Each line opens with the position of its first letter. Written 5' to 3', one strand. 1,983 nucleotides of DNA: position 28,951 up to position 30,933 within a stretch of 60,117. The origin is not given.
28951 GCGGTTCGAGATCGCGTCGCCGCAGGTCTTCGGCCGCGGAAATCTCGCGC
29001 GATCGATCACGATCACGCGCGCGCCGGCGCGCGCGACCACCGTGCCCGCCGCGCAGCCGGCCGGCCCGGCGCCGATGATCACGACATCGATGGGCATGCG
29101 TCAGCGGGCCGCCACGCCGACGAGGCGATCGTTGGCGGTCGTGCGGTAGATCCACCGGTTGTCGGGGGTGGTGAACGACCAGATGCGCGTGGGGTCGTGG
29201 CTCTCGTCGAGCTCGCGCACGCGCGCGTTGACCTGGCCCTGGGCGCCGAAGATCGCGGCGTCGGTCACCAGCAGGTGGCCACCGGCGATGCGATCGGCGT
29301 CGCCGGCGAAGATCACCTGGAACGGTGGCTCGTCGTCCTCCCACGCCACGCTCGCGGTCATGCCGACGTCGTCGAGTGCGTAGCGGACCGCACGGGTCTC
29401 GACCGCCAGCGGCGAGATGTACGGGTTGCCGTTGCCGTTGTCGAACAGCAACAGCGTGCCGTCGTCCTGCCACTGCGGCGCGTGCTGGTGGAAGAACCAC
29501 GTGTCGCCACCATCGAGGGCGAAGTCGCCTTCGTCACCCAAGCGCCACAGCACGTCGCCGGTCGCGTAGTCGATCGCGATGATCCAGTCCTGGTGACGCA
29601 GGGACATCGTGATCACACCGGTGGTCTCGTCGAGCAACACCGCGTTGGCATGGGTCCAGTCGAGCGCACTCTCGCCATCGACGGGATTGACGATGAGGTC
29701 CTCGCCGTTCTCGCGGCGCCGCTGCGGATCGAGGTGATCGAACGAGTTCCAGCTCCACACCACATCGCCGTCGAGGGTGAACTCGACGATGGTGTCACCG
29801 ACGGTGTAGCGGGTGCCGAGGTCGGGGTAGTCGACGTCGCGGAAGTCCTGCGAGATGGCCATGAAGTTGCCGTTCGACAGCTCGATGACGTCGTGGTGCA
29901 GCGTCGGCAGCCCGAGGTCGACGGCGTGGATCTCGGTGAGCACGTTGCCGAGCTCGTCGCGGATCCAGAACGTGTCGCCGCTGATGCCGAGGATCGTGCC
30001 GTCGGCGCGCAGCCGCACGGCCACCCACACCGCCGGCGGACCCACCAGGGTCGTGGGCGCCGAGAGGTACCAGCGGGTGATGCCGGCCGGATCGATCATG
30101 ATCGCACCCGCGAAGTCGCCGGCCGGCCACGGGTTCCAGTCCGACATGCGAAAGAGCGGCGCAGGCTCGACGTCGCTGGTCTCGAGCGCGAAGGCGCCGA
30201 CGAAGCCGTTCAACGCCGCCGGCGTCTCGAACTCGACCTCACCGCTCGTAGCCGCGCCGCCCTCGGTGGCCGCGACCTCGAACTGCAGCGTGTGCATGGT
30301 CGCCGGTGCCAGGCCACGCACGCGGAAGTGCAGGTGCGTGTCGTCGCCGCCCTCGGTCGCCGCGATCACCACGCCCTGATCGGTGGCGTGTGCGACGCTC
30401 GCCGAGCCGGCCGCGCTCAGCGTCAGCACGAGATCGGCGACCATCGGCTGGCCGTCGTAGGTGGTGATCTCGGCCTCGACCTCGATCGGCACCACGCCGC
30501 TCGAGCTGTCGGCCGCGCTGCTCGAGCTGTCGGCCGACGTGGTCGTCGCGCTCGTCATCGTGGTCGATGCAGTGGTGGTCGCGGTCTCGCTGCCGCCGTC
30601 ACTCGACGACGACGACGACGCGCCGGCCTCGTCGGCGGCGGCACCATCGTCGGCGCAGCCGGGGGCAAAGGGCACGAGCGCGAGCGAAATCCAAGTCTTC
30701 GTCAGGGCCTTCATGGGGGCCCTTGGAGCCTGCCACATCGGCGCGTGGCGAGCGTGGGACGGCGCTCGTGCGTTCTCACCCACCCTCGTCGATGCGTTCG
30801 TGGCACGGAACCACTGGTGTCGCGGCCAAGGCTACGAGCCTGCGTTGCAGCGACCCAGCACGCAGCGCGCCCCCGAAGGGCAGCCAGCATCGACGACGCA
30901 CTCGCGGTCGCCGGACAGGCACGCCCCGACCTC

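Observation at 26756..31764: Tight operon of secreted arylsulfotransferase – geranylgeranyl-reductase-like flavoenzyme – PHB-depolymerase-family esterase, upstream of a 12x Cys-rich repeat protein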

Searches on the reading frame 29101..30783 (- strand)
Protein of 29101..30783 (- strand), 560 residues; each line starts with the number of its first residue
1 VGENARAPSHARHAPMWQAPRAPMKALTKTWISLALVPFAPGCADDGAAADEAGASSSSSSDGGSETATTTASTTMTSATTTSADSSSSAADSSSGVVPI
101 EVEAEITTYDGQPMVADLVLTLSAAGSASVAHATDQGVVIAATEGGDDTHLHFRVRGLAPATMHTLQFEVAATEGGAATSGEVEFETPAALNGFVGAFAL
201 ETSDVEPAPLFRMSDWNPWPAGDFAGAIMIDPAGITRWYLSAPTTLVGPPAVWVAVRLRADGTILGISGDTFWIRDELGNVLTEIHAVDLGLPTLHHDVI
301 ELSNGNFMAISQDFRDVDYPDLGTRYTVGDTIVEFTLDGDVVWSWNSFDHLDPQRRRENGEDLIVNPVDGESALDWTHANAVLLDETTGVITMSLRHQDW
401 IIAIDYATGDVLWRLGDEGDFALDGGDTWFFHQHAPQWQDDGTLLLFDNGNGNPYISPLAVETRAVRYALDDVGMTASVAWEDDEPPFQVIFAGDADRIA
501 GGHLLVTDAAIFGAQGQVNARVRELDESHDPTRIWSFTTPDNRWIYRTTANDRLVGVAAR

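Call 3: search_protein_families(library=pfam, proteins=[window:29101-30783:-], max_evalue=0.01)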
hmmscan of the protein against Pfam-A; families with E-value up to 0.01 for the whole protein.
window:29101-30783:- (560 aa): 3 families
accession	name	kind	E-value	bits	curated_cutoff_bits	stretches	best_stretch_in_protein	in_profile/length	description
PF05935.17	Arylsulfotrans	-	2.9e-53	181.6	24.2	1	225-531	28-356/374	Arylsulfotransferase (ASST)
PF14269.12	Arylsulfotran_2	-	1.9e-16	60.8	27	1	295-510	59-281/301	Arylsulfotransferase (ASST)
PF17425.8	Arylsulfotran_N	-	8e-05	23.1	24.2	1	108-187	6-87/88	Arylsulfotransferase Ig-like domain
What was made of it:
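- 29101..30714 (-): Aryl-sulfate sulfotransferase (ASST) family lipoprotein. Signal peptide with lipobox Cys20, a Ser/Thr/Ala-rich linker, an Ig-like domain and a beta-propeller. PF05935 E=2.9e-53 and PF17425 E=8e-5 (call 3).
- Checked: ASST, 29101-30714: PF05935 E=2.9e-53 (call 3).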

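Call 4: search_protein_families(library=ncbifam, proteins=[window:29101-30783:-], max_evalue=0.01)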
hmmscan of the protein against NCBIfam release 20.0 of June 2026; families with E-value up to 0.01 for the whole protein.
window:29101-30783:- (560 aa): 0 families

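Call 12: search_solved_structures(query=window:29101-30783:-, max_evalue=0.01, show_alignments=2)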
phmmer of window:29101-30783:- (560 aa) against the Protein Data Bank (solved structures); distinct sequences matched with E-value up to 0.01: 4.
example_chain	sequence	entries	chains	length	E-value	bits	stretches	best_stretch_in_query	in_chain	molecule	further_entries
9kf4_A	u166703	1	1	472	1.3e-08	37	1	326-479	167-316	Sulfotransferase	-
9kf6_A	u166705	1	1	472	2.6e-08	36.1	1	326-479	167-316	Sulfotransferase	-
3elq_A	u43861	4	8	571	7.5e-07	31.2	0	228-356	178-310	Arylsulfate sulfotransferase | Arylsulfate sulfotransferase AssT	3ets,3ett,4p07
4p04_A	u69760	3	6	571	3e-06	29.3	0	228-356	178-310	Arylsulfate sulfotransferase AssT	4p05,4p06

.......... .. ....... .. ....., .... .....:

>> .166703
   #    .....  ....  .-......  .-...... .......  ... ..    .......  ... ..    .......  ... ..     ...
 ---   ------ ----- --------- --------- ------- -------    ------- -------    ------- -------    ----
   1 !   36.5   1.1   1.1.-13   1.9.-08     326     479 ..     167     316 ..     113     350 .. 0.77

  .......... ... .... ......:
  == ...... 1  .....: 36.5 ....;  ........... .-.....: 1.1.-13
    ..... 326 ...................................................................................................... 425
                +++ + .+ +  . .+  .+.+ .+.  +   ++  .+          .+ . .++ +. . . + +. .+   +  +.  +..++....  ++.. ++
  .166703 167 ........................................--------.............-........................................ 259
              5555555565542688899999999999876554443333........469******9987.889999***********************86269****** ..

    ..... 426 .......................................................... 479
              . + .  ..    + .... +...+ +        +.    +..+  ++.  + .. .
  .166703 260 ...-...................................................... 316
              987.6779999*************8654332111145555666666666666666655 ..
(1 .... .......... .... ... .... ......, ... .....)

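Call 15: find_homologous_proteins(query=window:29101-30714:-, max_evalue=1e-10)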
Query window:29101-30714:- (537 aa): 295 proteins with E <= 1e-10 among 8000 candidates; the best 120 are listed.
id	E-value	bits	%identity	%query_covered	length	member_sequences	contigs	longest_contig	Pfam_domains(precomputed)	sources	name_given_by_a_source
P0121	0.0e+0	1206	100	100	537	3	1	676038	PF14269.13,PF05935.18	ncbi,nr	ncbi:MAG: aryl-sulfate sulfotransferase [Deltaproteobacteria bacterium]|nr:aryl-sulfate sulfotransfe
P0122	4.6e-246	836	73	87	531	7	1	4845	PF14269.13,PF05935.18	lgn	-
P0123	1.0e-215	736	66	92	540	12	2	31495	PF14269.13,PF05935.18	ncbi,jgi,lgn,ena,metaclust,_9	metaclust:\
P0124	6.2e-211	720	62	99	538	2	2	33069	PF14269.13,PF05935.18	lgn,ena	-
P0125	5.7e-207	707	60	100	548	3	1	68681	PF14269.13,PF05935.18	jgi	jgi:hypothetical protein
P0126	3.5e-189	648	61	86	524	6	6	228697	PF14269.13,PF05935.18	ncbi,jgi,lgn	jgi:hypothetical protein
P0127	5.1e-189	647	65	82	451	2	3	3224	PF14269.13,PF05935.18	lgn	-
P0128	5.5e-186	637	54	100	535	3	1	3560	PF14269.13,PF05935.18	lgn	-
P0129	1.6e-185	636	54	100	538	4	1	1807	PF14269.13,PF05935.18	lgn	-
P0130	1.0e-184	633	55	96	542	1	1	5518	PF14269.13,PF05935.18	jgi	jgi:Arylsulfotransferase (ASST)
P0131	1.5e-182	626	52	99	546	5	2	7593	PF14269.13,PF05935.18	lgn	-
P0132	4.8e-179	615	54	98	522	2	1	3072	PF14269.13,PF05935.18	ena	-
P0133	1.2e-176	607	53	99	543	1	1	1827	PF14269.13,PF05935.18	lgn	-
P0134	4.5e-176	605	51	99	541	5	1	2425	PF14269.13,PF05935.18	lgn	-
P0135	1.4e-166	573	51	99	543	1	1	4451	PF14269.13,PF05935.18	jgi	jgi:arylsulfotransferase ASST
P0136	1.6e-166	573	53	97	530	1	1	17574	PF14269.13,PF05935.18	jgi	-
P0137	2.8e-153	529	51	88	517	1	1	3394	PF14269.13,PF05935.18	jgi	jgi:hypothetical protein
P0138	2.5e-152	526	50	90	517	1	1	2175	PF14269.13,PF05935.18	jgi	-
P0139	8.6e-151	521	52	85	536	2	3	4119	PF14269.13,PF05935.18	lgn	-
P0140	9.5e-151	521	51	88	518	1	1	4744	PF14269.13,PF05935.18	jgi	jgi:hypothetical protein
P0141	4.8e-148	512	50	86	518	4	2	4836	PF14269.13,PF05935.18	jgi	jgi:hypothetical protein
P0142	2.5e-147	510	49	86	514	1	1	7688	PF14269.13,PF05935.18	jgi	jgi:hypothetical protein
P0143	2.6e-147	510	51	85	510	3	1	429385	PF14269.13,PF05935.18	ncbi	-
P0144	1.9e-146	507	48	94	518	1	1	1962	PF14269.13,PF05935.18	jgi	jgi:hypothetical protein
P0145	1.7e-145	504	50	85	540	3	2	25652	PF14269.13,PF05935.18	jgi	jgi:hypothetical protein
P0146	2.9e-145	503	50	86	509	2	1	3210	PF14269.13,PF05935.18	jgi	jgi:hypothetical protein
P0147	4.4e-145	502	49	87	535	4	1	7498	PF14269.13,PF05935.18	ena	-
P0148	1.3e-141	491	48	93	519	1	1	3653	PF14269.13,PF05935.18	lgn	-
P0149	5.9e-138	479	48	96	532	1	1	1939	PF14269.13,PF05935.18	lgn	-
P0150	1.0e-137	478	49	98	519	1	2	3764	PF14269.13,PF05935.18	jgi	jgi:hypothetical protein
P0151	3.2e-137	477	46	100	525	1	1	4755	PF14269.13,PF05935.18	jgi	jgi:hypothetical protein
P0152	4.6e-137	476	46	96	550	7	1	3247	PF14269.13,PF05935.18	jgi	jgi:hypothetical protein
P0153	4.2e-136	473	49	86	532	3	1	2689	PF14269.13,PF05935.18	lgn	-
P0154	5.2e-136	472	47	97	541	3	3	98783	PF14269.13,PF05935.18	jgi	-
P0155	2.6e-135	470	46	94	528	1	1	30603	PF14269.13,PF05935.18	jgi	jgi:hypothetical protein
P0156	5.9e-135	469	48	98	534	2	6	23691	PF14269.13,PF05935.18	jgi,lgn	jgi:hypothetical protein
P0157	6.3e-135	469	48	87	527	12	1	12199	PF14269.13,PF05935.18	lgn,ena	-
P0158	1.1e-134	468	45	98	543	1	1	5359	PF14269.13,PF05935.18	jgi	jgi:hypothetical protein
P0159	1.4e-134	468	47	98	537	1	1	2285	PF14269.13,PF05935.18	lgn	-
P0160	2.0e-134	467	47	96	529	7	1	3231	PF14269.13,PF05935.18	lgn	-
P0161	4.8e-134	466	51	85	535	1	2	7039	PF14269.13,PF05935.18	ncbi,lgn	-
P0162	9.5e-134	465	47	85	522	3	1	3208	PF14269.13,PF05935.18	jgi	jgi:hypothetical protein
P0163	2.3e-133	464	50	94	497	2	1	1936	PF14269.13,PF05935.18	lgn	-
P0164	2.8e-133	463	46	96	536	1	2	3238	PF14269.13,PF05935.18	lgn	-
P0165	5.7e-133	462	46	91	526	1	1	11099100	PF14269.13,PF05935.18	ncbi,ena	-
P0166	1.1e-132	462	44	96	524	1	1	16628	PF14269.13,PF05935.18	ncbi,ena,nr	ncbi:MAG: aryl-sulfate sulfotransferase [Deltaproteobacteria bacterium]|nr:aryl-sulfate sulfotransfe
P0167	1.2e-132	461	48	85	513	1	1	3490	PF14269.13,PF05935.18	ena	-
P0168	1.8e-132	461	46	96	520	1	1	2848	PF14269.13,PF05935.18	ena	-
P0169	2.7e-132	460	47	96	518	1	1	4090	PF14269.13,PF05935.18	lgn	-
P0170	2.9e-132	460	48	94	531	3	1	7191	PF14269.13,PF05935.18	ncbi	-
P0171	3.4e-132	460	48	86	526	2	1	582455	PF14269.13,PF05935.18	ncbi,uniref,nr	ncbi:aryl-sulfate sulfotransferase [Nannocystis sp.]|uniref:aryl-sulfate sulfotransferase n=1 Tax=Na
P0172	6.4e-132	459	49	85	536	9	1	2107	PF14269.13,PF05935.18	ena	-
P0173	1.1e-131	458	48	93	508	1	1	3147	PF14269.13,PF05935.18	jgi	jgi:hypothetical protein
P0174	1.7e-131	458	50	85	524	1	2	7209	PF14269.13,PF05935.18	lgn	-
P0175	2.2e-131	457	45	99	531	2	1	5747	PF14269.13,PF05935.18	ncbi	-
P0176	2.4e-131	457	45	98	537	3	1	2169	PF14269.13,PF05935.18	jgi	jgi:Arylsulfotransferase (ASST)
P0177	2.6e-131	457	47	95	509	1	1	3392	PF14269.13,PF05935.18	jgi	jgi:hypothetical protein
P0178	3.3e-131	457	48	91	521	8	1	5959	PF14269.13,PF05935.18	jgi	-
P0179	6.7e-131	456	50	82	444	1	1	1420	PF14269.13,PF05935.18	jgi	jgi:hypothetical protein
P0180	7.6e-131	455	46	97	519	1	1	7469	PF14269.13,PF05935.18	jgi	-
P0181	1.3e-130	455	46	94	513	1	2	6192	PF14269.13,PF05935.18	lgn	-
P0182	1.6e-130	454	46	99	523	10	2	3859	PF14269.13,PF05935.18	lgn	-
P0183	2.6e-130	454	50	86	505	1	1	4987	PF14269.13,PF05935.18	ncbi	-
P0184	7.1e-130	452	47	96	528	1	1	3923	PF14269.13,PF05935.18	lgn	-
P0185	9.5e-130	452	53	80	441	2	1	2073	PF14269.13,PF05935.18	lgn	-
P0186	1.7e-129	451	46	87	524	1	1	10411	PF14269.13,PF05935.18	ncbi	-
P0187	4.8e-129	450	46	97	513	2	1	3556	PF14269.13,PF05935.18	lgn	-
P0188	1.1e-128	448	46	97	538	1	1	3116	PF14269.13,PF05935.18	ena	-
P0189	1.3e-128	448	48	86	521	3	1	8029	PF14269.13,PF05935.18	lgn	-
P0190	2.1e-128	447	45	96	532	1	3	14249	PF14269.13,PF05935.18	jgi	jgi:hypothetical protein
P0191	2.7e-128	447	44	87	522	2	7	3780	PF17425.9,PF14269.13,PF05935.18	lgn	-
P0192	3.1e-128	447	48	86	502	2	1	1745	PF14269.13,PF05935.18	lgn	-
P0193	3.7e-128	447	46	99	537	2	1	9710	PF14269.13,PF05935.18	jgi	jgi:hypothetical protein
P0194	4.9e-128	446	48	85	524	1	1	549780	PF14269.13,PF05935.18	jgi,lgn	-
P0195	5.3e-128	446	45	98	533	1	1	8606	PF14269.13,PF05935.18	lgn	-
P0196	5.5e-128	446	45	98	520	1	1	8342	PF14269.13,PF05935.18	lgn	-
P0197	1.2e-127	445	46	92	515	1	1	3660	PF14269.13,PF05935.18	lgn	-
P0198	2.1e-127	444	45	98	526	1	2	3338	PF14269.13,PF05935.18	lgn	-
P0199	1.2e-126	442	45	95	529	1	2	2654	PF14269.13,PF05935.18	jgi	jgi:Arylsulfotransferase (ASST)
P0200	1.3e-126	442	44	98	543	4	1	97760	PF14269.13,PF05935.18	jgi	jgi:hypothetical protein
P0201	1.7e-126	441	49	85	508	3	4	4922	PF14269.13,PF05935.18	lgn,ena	-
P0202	2.1e-126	441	46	86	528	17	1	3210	PF14269.13,PF05935.18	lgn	-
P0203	6.2e-126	439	43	96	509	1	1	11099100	PF14269.13,PF05935.18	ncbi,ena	-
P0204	1.9e-125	438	47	85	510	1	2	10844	PF14269.13,PF05935.18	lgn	-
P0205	2.8e-125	437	47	91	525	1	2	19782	PF14269.13,PF05935.18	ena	-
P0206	2.8e-125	437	44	98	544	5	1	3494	PF14269.13,PF05935.18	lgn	-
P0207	6.9e-125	436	44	96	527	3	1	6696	PF14269.13,PF05935.18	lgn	-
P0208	1.1e-124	435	44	99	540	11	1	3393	PF14269.13,PF05935.18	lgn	-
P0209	2.2e-124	434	43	96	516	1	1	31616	PF14269.13,PF05935.18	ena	-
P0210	2.2e-124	434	45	90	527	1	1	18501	PF14269.13,PF05935.18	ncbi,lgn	-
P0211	7.1e-124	432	45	91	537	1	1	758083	PF14269.13,PF05935.18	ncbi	ncbi:MAG: aryl-sulfate sulfotransferase [Myxococcota bacterium]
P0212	7.1e-124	432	44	93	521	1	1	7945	PF14269.13,PF05935.18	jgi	jgi:hypothetical protein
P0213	8.6e-124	432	44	96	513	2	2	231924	PF14269.13,PF05935.18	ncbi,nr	ncbi:MAG: aryl-sulfate sulfotransferase [Myxococcales bacterium]|nr:aryl-sulfate sulfotransferase [M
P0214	1.3e-123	432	46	86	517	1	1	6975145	PF14269.13,PF05935.18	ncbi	ncbi:aryl-sulfate sulfotransferase [Nannocystaceae bacterium ST9]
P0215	3.0e-123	430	43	99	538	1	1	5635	PF14269.13,PF05935.18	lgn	-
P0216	3.8e-123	430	43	98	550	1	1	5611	PF14269.13,PF05935.18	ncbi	ncbi:MAG: aryl-sulfate sulfotransferase [Myxococcota bacterium]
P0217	6.4e-123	429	46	86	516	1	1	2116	PF14269.13,PF05935.18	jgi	jgi:hypothetical protein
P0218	1.0e-122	429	47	85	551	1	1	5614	PF14269.13,PF05935.18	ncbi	-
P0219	1.0e-122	429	45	92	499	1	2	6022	PF14269.13,PF05935.18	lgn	-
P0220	2.1e-122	428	45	91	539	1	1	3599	PF14269.13,PF05935.18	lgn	-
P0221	3.6e-122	427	44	94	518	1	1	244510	PF14269.13,PF05935.18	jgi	jgi:hypothetical protein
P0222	2.7e-121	424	45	90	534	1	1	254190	PF14269.13,PF05935.18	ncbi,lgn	ncbi:MAG: aryl-sulfate sulfotransferase [Myxococcota bacterium]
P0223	5.5e-121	423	42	100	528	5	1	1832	PF14269.13,PF05935.18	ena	-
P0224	7.2e-121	423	44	92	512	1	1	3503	PF14269.13,PF05935.18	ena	-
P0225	7.8e-121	422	45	84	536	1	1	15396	PF14269.13,PF05935.18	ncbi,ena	-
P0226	2.2e-120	421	45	89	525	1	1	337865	PF14269.13,PF05935.18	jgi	jgi:hypothetical protein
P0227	9.3e-120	419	46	83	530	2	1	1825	PF14269.13,PF05935.18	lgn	-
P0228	1.5e-119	418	44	90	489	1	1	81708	PF13360.14,PF14269.13,PF05935.18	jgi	jgi:hypothetical protein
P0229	2.8e-119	417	44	99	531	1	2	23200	PF14269.13,PF05935.18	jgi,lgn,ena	-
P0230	3.3e-119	417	44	96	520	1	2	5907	PF14269.13,PF05935.18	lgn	-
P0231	1.2e-118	415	43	96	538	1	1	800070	PF14269.13,PF05935.18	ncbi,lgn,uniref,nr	ncbi:aryl-sulfate sulfotransferase [Paraliomyxa miuraensis]|uniref:aryl-sulfate sulfotransferase n=1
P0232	9.2e-117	409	47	85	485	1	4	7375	PF14269.13,PF05935.18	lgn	-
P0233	1.1e-116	409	45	86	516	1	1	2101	PF14269.13,PF05935.18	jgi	jgi:hypothetical protein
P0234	4.7e-116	407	47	83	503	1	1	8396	PF14269.13,PF05935.18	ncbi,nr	ncbi:MAG: aryl-sulfate sulfotransferase, partial [Myxococcales bacterium]|nr:aryl-sulfate sulfotrans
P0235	9.8e-116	406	41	94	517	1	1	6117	PF14269.13,PF05935.18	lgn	-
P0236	1.0e-115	406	43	85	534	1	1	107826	PF14269.13,PF05935.18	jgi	jgi:hypothetical protein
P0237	1.1e-115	405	45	88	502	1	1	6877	PF14269.13,PF05935.18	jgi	jgi:hypothetical protein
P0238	3.1e-115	404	42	97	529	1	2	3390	PF14269.13,PF05935.18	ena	-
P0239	1.4e-114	402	45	85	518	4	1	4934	PF14269.13,PF05935.18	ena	-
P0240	1.4e-114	402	43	91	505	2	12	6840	PF14269.13,PF05935.18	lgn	-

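Call 17: find_related_loci(query=A2, collection=metagenome_contigs, flank=10000)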
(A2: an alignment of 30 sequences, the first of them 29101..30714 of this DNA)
Query A2 (537 aa) in metagenome_contigs; peptide patterns used: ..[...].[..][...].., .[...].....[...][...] (x = any residue, [..] = any of these).
462 stretches matched a pattern; 394 encode a relative of the query (tblastn E <= 1e-3); the best 80 are kept; 80 distinct loci.
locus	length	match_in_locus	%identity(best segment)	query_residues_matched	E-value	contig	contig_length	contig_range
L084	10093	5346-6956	97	1-537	0e+0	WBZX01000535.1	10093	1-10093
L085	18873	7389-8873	66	42-533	0e+0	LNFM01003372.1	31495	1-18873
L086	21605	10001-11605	54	1-537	0e+0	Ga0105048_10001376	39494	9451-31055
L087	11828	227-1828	55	1-536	0e+0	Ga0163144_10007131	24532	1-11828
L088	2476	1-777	99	279-537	0e+0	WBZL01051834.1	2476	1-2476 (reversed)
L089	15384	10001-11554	54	19-536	5e-169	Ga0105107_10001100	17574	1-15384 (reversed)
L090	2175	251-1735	50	54-536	1e-167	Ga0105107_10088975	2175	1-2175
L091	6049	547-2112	47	17-536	7e-136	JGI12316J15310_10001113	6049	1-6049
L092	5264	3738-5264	45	4-530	4e-134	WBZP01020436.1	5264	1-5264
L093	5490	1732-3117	49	70-536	6e-132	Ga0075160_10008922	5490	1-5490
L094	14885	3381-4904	47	17-536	2e-131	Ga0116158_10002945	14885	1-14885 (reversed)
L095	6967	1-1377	49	73-536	4e-130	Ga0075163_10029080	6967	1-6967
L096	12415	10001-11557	47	9-533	8e-129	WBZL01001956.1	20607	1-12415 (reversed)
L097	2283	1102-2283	51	4-400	1e-130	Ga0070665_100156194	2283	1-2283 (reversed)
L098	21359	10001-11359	48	77-533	8e-122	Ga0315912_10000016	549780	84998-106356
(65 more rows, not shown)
